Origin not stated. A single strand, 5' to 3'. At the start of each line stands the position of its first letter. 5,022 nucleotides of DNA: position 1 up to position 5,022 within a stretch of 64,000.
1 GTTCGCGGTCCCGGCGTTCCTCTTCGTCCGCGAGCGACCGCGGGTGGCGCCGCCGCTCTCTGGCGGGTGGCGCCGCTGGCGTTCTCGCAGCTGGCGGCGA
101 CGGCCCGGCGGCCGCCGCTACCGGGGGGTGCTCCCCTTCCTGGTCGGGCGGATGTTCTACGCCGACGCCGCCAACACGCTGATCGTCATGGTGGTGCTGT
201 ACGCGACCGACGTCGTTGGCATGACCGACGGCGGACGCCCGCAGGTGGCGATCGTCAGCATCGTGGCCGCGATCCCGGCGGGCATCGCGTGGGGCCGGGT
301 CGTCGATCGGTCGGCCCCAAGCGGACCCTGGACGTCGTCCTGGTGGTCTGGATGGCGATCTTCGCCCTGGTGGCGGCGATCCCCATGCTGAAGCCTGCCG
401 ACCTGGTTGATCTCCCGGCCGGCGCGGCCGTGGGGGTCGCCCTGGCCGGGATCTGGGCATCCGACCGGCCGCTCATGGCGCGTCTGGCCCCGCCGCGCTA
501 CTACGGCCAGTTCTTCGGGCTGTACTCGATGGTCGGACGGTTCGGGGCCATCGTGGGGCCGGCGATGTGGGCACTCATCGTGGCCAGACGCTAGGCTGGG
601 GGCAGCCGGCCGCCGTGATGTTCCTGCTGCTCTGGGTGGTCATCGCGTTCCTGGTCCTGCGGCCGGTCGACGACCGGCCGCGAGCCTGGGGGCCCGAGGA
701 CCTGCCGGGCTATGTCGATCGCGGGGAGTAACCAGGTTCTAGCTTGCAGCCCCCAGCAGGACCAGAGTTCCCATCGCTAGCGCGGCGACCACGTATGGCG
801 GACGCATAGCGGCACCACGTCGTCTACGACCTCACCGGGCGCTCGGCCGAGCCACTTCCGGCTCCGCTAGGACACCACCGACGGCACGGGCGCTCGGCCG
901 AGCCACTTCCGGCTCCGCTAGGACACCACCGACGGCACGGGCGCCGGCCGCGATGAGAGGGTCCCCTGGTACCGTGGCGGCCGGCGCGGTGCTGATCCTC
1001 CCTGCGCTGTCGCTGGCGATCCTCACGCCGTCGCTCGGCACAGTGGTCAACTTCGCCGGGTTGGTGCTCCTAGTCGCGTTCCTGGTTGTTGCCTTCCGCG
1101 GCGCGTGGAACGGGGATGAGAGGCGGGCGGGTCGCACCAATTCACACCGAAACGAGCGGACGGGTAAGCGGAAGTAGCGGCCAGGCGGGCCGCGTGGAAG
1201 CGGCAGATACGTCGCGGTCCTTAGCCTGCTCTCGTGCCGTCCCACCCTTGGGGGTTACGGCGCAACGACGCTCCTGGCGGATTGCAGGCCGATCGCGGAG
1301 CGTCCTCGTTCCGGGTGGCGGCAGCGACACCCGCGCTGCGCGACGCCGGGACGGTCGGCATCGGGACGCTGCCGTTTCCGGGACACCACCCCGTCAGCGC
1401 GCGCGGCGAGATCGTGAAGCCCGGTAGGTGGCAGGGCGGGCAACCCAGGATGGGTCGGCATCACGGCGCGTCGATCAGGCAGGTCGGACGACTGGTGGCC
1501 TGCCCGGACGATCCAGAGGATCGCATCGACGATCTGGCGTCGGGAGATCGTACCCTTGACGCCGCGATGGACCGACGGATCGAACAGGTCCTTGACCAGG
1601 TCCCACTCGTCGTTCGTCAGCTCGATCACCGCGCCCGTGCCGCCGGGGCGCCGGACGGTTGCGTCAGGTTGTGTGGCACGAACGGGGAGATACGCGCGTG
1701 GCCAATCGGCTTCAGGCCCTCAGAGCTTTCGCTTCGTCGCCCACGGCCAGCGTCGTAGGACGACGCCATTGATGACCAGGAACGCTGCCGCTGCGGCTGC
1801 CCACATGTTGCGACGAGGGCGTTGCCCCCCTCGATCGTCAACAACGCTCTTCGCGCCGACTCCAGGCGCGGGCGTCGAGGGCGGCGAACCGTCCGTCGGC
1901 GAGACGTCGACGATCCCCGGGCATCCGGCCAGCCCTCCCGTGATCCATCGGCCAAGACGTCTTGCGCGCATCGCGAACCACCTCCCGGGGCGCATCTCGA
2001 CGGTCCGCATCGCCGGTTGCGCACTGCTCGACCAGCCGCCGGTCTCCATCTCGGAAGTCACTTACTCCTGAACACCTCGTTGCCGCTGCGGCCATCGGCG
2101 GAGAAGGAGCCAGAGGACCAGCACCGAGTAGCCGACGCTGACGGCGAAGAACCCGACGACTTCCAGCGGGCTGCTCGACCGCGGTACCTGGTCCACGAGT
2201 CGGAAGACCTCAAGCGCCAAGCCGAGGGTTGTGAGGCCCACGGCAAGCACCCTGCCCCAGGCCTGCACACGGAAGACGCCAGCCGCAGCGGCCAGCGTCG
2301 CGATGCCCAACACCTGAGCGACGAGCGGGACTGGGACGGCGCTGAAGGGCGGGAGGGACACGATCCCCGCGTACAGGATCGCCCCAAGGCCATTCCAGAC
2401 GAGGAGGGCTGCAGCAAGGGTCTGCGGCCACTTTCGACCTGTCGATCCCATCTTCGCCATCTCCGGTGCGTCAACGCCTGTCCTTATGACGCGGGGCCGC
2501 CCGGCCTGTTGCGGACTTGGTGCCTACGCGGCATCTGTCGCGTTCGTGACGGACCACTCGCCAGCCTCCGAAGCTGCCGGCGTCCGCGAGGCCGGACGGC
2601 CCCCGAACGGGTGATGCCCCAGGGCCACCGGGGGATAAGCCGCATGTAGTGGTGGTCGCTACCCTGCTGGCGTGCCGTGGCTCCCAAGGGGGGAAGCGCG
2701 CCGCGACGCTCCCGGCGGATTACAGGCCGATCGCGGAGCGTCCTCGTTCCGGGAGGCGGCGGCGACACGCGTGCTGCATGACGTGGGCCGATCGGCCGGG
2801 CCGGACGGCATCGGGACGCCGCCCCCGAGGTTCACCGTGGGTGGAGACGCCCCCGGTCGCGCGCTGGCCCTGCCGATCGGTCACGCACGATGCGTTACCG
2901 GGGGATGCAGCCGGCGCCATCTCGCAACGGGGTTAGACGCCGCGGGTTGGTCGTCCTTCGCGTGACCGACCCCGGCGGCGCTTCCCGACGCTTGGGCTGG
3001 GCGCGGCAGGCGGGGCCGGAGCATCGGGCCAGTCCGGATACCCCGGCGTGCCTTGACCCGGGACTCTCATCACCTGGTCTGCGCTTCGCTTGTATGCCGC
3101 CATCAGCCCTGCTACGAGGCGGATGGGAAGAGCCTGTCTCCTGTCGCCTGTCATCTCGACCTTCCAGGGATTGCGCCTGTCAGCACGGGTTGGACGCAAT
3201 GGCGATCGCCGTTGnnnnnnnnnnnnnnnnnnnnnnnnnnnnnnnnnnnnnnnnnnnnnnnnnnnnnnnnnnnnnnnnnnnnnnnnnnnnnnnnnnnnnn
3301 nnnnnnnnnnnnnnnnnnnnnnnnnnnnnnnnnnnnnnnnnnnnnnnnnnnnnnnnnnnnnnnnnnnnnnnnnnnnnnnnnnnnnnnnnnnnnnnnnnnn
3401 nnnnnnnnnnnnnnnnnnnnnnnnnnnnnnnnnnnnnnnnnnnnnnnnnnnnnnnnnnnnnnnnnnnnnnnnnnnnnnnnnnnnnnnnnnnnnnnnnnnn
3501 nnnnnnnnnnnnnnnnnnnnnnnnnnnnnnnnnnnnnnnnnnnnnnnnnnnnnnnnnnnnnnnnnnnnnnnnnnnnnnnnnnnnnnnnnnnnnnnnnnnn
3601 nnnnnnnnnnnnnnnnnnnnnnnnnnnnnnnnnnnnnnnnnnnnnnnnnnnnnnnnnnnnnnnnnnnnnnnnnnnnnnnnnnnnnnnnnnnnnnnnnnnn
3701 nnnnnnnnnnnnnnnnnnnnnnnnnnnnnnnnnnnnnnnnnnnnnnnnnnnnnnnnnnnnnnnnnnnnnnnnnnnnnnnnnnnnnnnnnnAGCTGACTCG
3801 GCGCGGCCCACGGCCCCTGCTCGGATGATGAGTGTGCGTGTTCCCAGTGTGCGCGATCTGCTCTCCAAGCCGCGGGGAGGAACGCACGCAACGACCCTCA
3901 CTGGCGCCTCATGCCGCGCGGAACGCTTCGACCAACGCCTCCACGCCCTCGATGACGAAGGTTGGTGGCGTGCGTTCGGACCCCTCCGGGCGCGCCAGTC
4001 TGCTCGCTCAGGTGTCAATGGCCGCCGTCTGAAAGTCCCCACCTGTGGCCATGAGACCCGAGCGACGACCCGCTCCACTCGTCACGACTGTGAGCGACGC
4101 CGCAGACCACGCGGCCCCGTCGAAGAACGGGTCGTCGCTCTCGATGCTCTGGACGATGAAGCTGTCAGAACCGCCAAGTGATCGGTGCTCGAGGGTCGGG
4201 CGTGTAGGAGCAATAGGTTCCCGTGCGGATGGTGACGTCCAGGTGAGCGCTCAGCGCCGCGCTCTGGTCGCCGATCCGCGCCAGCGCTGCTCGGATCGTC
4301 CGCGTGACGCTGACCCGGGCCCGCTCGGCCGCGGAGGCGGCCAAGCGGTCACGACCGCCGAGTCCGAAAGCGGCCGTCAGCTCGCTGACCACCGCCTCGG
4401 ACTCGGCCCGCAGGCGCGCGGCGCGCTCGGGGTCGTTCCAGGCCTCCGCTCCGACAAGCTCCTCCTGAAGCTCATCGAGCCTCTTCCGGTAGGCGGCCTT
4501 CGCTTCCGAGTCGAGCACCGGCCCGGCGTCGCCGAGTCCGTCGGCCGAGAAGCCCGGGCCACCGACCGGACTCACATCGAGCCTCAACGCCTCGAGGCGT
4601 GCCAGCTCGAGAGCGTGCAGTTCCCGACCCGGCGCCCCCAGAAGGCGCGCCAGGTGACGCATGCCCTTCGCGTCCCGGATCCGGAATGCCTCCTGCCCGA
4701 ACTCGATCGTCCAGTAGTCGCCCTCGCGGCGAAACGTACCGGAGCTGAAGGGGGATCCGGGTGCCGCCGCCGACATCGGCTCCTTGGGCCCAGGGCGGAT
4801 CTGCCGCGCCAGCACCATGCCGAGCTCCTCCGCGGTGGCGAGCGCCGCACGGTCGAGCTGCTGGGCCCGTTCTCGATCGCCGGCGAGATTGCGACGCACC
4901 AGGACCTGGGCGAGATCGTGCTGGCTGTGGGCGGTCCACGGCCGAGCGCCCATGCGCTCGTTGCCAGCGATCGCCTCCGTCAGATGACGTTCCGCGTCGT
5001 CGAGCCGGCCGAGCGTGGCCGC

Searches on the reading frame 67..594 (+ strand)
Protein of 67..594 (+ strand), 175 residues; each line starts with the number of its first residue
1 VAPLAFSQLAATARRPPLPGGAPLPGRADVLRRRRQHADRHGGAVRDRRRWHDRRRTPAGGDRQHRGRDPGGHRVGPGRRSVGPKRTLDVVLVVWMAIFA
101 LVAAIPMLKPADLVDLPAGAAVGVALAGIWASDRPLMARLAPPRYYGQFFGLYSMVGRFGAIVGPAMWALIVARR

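Call 65: search_protein_families(library=pfam, proteins=[window:67-594:+], max_evalue=0.001)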
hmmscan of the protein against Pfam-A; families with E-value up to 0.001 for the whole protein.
window:67-594:+ (175 aa): 2 families
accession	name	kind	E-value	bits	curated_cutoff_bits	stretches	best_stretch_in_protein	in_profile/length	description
PF11700.14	ATG22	-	2e-07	30.5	24.1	1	117-172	390-445/482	Vacuole effluxer Atg22 like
PF07690.21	MFS_1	-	3.8e-05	23.2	33.4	1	83-172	60-145/347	Major Facilitator Superfamily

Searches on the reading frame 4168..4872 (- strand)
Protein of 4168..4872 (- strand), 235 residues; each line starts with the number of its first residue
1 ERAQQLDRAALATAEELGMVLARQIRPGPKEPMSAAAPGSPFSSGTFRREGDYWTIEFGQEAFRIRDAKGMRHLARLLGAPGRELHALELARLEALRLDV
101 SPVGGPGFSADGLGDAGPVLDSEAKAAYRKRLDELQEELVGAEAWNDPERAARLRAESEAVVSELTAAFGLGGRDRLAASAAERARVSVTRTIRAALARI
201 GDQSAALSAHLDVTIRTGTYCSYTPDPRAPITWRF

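Call 30: find_homologous_proteins(query=window:4168-4872:-, max_evalue=0.00001)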
Query seq(235 aa) (235 aa): 960 proteins with E <= 0.00001 among 8000 candidates; the best 120 are listed.
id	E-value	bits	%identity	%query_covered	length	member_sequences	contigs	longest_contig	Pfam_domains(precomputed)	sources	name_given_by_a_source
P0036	3.3e-121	421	86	100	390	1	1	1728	PF13424.13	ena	-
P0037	2.2e-85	304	68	92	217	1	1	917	-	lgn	-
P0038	4.1e-81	290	61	100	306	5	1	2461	-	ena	-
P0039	1.1e-79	285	60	100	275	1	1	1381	-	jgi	jgi:hypothetical protein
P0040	1.0e-78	282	63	92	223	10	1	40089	-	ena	-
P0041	3.3e-78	281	61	99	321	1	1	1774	-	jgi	jgi:hypothetical protein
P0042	4.3e-77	277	60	100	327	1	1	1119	PF13424.13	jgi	jgi:hypothetical protein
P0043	1.9e-76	275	65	83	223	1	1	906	-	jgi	-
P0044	1.9e-75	272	61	100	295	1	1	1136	-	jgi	jgi:hypothetical protein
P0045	1.3e-74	269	61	99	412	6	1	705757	-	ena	-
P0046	1.4e-74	269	59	95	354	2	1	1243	-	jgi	jgi:hypothetical protein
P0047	5.6e-74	267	59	100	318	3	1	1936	-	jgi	jgi:hypothetical protein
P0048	6.5e-74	267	66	80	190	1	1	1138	-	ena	-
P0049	1.0e-72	263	61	92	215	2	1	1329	-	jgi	jgi:hypothetical protein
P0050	1.5e-71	259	62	84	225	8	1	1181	-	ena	-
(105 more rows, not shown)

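Call 39: predict_structure(alignment_id=A1)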
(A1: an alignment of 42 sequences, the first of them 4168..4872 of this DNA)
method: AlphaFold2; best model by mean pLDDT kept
length: 235 residues; sequences in the alignment: 42
mean_pLDDT: 84.5   pTM: 0.60
mean pLDDT of the five models: 84.5, 83.6, 83.1, 82.1, 80.5
residues with pLDDT >= 90: 143; 70-90: 38; 50-70: 32; < 50: 22
segments of 3 or more residues with pLDDT < 50: 32-36, 101-115
pLDDT, mean of each block of 10 residues (from residue 1): 90 81 56 51 89 96 96 97 97 79 46 55 89 98 98 98 84 61 92 98 96 97 94 95
secondary structure, 60 per line:
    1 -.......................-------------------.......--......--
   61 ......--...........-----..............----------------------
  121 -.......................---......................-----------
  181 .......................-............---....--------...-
elements in order: H2-24 E44-50 E53-58 E61-66 H69-79 H87-98 H122-144 H148-169 H181-203 H205-214 E220-223 E232-234
